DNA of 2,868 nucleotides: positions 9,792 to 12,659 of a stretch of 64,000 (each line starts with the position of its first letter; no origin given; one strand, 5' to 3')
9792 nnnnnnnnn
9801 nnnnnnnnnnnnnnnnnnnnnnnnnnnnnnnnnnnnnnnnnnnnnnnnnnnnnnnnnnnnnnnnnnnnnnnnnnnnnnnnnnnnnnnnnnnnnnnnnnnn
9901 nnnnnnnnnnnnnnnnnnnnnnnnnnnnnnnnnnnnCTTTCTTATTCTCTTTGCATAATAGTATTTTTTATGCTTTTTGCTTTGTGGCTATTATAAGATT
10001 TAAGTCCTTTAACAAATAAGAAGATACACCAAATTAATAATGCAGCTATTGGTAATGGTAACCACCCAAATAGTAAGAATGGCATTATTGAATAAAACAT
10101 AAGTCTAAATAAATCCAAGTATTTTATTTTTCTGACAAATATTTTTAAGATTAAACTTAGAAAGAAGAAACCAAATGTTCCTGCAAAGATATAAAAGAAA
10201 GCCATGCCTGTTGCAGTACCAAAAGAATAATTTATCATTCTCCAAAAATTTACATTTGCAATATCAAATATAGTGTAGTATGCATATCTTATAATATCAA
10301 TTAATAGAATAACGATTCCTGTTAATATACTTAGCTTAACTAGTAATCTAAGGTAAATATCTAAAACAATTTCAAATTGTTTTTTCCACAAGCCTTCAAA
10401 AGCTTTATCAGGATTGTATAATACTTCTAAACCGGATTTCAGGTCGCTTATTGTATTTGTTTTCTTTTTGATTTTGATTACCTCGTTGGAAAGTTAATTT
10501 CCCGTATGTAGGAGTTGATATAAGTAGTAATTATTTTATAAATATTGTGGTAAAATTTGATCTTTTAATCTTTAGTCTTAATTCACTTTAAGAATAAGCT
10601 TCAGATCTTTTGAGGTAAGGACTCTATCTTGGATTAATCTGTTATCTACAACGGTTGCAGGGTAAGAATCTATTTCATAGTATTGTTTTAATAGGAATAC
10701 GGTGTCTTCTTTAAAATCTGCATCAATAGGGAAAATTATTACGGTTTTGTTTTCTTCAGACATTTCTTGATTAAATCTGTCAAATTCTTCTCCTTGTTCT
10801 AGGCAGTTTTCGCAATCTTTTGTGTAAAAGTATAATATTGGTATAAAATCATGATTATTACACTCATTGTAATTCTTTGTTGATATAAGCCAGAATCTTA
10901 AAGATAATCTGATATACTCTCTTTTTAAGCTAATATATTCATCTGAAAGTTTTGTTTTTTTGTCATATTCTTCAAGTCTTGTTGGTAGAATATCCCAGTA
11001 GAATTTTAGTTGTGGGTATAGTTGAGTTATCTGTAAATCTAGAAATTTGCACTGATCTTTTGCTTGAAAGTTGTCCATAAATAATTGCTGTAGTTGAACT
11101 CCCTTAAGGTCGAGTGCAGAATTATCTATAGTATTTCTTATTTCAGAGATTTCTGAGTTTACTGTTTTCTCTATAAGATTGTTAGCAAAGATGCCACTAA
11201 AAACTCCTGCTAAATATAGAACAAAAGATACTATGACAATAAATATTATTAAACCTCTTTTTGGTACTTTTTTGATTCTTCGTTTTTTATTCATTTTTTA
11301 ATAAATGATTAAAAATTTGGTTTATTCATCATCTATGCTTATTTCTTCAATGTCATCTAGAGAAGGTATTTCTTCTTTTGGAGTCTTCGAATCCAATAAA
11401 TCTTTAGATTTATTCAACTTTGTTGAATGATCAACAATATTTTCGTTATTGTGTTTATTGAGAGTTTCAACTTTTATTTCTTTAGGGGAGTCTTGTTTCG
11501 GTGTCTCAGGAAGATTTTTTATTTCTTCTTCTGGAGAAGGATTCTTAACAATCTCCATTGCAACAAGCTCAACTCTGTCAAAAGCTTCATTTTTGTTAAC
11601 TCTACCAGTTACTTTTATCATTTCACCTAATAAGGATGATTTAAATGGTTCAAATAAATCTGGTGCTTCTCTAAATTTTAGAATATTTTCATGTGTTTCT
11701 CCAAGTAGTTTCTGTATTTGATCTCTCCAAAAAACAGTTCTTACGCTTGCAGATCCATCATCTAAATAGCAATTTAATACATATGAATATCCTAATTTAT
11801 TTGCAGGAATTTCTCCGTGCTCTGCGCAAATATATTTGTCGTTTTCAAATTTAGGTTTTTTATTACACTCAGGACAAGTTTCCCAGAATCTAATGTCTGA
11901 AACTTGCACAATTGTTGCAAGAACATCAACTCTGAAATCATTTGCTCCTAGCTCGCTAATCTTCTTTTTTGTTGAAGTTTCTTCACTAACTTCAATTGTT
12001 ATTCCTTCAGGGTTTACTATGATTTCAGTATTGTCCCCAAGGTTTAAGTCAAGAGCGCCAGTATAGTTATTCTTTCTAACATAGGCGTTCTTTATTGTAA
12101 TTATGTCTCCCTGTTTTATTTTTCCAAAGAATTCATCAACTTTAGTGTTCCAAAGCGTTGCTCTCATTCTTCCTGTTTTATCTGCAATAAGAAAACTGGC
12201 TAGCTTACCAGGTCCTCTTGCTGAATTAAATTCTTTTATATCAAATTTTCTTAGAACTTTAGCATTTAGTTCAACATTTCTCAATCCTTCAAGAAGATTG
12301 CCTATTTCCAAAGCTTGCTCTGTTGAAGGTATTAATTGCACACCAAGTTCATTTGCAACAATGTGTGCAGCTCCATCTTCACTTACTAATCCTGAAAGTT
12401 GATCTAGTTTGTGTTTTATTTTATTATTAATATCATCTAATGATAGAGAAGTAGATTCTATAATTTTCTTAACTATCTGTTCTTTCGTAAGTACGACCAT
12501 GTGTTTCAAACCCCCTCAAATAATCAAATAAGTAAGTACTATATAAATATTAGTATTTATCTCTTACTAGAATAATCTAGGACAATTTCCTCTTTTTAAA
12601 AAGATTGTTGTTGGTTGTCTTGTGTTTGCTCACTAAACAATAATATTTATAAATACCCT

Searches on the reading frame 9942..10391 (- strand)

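Call 6: search_protein_families(library=pfam, proteins=[window:9942-10391:-], max_evalue=1)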
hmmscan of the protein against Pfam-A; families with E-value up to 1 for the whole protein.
window:9942-10391:- (149 aa): 1 family
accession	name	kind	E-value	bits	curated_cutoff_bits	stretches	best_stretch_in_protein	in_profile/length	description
PF04893.22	Yip1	-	2e-05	25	28.6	1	33-138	32-150/173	Yip1 domain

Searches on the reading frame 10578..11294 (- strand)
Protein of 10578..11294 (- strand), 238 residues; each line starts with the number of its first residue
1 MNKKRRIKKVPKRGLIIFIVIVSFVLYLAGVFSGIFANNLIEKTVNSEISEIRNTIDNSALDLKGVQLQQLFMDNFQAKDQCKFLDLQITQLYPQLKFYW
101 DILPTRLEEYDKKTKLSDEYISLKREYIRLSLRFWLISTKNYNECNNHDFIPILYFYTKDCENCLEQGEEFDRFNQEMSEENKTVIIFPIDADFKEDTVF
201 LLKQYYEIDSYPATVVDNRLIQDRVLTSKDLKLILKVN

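Call 9: search_protein_families(library=pfam, proteins=[window:10578-11294:-], max_evalue=0.01)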
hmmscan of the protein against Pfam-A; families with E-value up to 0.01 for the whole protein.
window:10578-11294:- (238 aa): 0 families

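Call 88: search_protein_families(library=pfam, proteins=[window:10578-11294:-], max_evalue=1)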
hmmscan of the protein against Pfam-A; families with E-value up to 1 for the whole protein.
window:10578-11294:- (238 aa): 3 families
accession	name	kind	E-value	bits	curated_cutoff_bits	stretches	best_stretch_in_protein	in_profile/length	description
PF00578.27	AhpC-TSA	-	0.014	15.8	26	1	153-194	29-71/124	AhpC/TSA family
PF00085.26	Thioredoxin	-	0.015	15.7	23.5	1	138-214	6-76/103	Thioredoxin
PF13905.12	Thioredoxin_8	-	0.047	14.5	27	1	153-192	5-45/94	Thioredoxin-like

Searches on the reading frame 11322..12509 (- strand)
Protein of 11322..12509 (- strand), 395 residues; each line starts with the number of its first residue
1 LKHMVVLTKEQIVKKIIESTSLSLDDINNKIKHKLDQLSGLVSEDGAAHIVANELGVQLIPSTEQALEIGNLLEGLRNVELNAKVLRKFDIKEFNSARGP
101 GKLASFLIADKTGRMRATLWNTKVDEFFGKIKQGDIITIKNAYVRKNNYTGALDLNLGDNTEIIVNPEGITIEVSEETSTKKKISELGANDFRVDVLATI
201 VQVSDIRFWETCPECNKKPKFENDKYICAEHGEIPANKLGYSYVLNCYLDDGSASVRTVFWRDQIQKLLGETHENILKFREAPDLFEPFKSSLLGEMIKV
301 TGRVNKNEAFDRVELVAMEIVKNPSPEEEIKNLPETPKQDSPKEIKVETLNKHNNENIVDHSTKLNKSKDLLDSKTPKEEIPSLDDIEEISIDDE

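Call 9: search_protein_families(library=pfam, proteins=[window:11322-12509:-], max_evalue=0.01)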
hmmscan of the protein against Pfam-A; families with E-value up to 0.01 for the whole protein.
window:11322-12509:- (395 aa): 4 families
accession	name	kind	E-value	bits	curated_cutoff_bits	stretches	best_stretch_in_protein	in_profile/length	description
PF01336.31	tRNA_anti-codon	-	7.9e-14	51.8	27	1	89-160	11-64/75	OB-fold nucleic acid binding domain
PF08646.16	Rep_fac-A_C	-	3.3e-08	33.9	28.5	1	196-282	4-93/146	Replication factor-A C terminal domain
PF17244.8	CDC24_OB3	-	0.0059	16.9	25.4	0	93-150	21-80/216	Cell division control protein 24, OB domain 3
PF21473.3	Ssb-like_OB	-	0.0083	16.7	24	0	96-145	34-79/97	Single-stranded DNA binding protein Ssb-like, OB fold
